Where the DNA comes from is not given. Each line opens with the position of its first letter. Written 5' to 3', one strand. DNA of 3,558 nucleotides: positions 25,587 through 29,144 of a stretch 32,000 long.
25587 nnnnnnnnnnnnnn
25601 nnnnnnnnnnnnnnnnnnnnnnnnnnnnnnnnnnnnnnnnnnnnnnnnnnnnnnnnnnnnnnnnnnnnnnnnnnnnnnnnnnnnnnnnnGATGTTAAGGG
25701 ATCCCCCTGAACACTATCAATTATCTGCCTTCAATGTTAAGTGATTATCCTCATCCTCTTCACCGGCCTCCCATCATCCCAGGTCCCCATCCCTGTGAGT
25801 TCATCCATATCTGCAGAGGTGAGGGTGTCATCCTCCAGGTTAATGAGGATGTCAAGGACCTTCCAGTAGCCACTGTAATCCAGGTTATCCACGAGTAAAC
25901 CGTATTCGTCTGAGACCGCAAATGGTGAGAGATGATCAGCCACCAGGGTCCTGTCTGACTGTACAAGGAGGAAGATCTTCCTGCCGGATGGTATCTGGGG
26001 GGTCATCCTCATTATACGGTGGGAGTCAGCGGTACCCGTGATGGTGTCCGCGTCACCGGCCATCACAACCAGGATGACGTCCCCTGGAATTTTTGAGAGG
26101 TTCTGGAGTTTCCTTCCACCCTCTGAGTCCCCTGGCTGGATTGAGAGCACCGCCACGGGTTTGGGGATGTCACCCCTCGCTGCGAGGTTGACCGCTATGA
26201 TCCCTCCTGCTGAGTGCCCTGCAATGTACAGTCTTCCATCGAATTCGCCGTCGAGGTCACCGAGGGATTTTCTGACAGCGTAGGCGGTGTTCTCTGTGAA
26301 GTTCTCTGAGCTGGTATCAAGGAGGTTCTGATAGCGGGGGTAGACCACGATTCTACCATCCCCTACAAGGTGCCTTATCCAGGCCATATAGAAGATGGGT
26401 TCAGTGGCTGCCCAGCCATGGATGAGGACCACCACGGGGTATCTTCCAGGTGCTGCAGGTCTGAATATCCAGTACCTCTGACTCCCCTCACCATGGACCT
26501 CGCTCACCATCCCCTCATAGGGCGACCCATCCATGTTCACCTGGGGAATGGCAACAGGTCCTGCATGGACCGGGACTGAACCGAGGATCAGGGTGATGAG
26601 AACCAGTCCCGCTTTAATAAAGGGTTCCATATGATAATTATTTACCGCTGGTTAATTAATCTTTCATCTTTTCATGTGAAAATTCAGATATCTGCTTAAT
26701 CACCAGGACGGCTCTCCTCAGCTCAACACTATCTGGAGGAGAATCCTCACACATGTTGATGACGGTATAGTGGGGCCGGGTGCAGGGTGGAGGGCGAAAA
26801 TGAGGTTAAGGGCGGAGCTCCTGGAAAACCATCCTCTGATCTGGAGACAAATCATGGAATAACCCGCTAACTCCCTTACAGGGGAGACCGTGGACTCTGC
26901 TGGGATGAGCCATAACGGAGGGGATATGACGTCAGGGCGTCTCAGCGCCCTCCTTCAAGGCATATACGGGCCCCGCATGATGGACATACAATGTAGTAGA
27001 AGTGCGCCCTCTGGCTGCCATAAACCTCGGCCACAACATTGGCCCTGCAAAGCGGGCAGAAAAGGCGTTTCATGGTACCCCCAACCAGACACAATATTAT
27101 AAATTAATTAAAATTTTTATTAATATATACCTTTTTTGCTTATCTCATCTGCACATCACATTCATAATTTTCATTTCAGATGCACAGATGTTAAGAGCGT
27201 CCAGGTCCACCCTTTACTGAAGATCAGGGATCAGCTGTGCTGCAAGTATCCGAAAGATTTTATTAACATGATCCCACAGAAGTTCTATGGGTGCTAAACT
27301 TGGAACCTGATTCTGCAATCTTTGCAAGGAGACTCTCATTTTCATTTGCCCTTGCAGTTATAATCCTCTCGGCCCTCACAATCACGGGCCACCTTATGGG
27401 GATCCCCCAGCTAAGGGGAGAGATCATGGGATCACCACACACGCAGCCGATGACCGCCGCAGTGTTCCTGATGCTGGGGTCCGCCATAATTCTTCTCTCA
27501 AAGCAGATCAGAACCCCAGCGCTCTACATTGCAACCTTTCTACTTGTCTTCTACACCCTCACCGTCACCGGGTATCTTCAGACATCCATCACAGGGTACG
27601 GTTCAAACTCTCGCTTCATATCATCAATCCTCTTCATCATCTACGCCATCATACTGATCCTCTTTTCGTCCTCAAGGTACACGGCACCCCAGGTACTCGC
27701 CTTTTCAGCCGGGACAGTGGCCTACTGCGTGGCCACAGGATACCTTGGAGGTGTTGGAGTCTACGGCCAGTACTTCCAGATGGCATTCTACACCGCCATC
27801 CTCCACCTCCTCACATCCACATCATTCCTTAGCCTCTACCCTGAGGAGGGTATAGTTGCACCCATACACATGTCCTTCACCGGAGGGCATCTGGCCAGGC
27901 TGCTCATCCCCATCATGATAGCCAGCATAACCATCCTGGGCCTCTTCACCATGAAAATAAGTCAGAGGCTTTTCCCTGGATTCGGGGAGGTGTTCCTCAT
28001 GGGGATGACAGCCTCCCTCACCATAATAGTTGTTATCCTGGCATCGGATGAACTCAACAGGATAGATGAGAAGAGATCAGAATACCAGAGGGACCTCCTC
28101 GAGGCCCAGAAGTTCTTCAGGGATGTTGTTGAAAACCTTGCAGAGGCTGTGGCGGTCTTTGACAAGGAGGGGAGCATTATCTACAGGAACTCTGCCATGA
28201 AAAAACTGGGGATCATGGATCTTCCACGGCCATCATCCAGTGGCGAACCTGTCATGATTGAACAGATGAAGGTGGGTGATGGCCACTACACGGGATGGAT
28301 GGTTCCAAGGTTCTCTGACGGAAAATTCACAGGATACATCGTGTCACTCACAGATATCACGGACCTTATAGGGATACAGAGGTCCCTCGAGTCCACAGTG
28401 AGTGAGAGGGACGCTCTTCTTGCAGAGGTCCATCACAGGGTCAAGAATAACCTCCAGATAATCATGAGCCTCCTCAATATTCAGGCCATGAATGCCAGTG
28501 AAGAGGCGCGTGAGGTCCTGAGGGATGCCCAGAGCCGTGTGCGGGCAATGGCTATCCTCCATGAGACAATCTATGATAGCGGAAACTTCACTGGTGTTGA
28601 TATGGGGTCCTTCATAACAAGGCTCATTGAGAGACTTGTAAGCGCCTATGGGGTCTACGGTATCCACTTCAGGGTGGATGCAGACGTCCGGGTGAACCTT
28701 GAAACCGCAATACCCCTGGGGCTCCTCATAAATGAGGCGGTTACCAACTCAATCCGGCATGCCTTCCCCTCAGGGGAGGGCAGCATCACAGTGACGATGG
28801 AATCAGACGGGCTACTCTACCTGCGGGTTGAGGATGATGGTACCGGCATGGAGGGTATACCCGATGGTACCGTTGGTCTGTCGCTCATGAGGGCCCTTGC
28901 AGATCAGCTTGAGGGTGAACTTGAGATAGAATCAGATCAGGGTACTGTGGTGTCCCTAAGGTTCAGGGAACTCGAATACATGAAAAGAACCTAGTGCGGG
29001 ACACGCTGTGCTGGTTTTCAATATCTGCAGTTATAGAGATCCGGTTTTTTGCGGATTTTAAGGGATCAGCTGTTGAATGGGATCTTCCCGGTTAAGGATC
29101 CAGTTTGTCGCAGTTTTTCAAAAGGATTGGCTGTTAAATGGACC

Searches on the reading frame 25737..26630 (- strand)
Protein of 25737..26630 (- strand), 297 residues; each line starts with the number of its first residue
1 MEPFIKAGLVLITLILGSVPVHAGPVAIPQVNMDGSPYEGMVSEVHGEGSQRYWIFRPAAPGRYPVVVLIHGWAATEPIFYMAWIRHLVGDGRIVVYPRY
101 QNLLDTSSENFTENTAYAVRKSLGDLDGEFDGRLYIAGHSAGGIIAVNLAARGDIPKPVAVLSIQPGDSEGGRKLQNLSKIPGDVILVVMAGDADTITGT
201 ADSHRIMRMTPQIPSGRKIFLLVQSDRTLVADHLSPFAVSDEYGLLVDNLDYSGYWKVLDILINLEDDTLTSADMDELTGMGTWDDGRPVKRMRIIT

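Call 23: search_protein_families(library=pfam, proteins=[window:25737-26630:-], max_evalue=0.001)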
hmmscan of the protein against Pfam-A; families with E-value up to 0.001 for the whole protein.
window:25737-26630:- (297 aa): 3 families
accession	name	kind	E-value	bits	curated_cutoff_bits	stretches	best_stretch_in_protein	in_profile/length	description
PF07224.18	Chlorophyllase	-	2.5e-09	36.8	26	1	50-151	28-135/301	Chlorophyllase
PF12697.13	Abhydrolase_6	-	6.1e-06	27.5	26.3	1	67-175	1-101/217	Alpha/beta hydrolase family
PF12695.13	Abhydrolase_5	-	0.00032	21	27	1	74-170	8-96/164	Alpha/beta hydrolase family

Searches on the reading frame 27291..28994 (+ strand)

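Call 23: search_protein_families(library=pfam, proteins=[window:27291-28994:+], max_evalue=0.001)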
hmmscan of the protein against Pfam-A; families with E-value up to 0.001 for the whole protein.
window:27291-28994:+ (567 aa): 5 families
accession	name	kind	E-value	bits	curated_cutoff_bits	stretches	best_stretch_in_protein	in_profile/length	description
PF07568.18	HisKA_2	-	9.3e-27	93.4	22.3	1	379-453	1-76/76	Histidine kinase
PF02518.31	HATPase_c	-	3.9e-12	47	26.4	1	474-559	4-108/111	Histidine kinase-, DNA gyrase B-, and HSP90-like ATPase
PF13581.12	HATPase_c_2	-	1.5e-07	31.9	27.4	1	467-557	23-126/127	Histidine kinase-like ATPase domain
PF07536.20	HWE_HK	-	3.5e-07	31.3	22.8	1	379-444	1-64/83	HWE histidine kinase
PF13188.13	PAS_8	-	0.00056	20.2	21.8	0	275-305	2-32/65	PAS domain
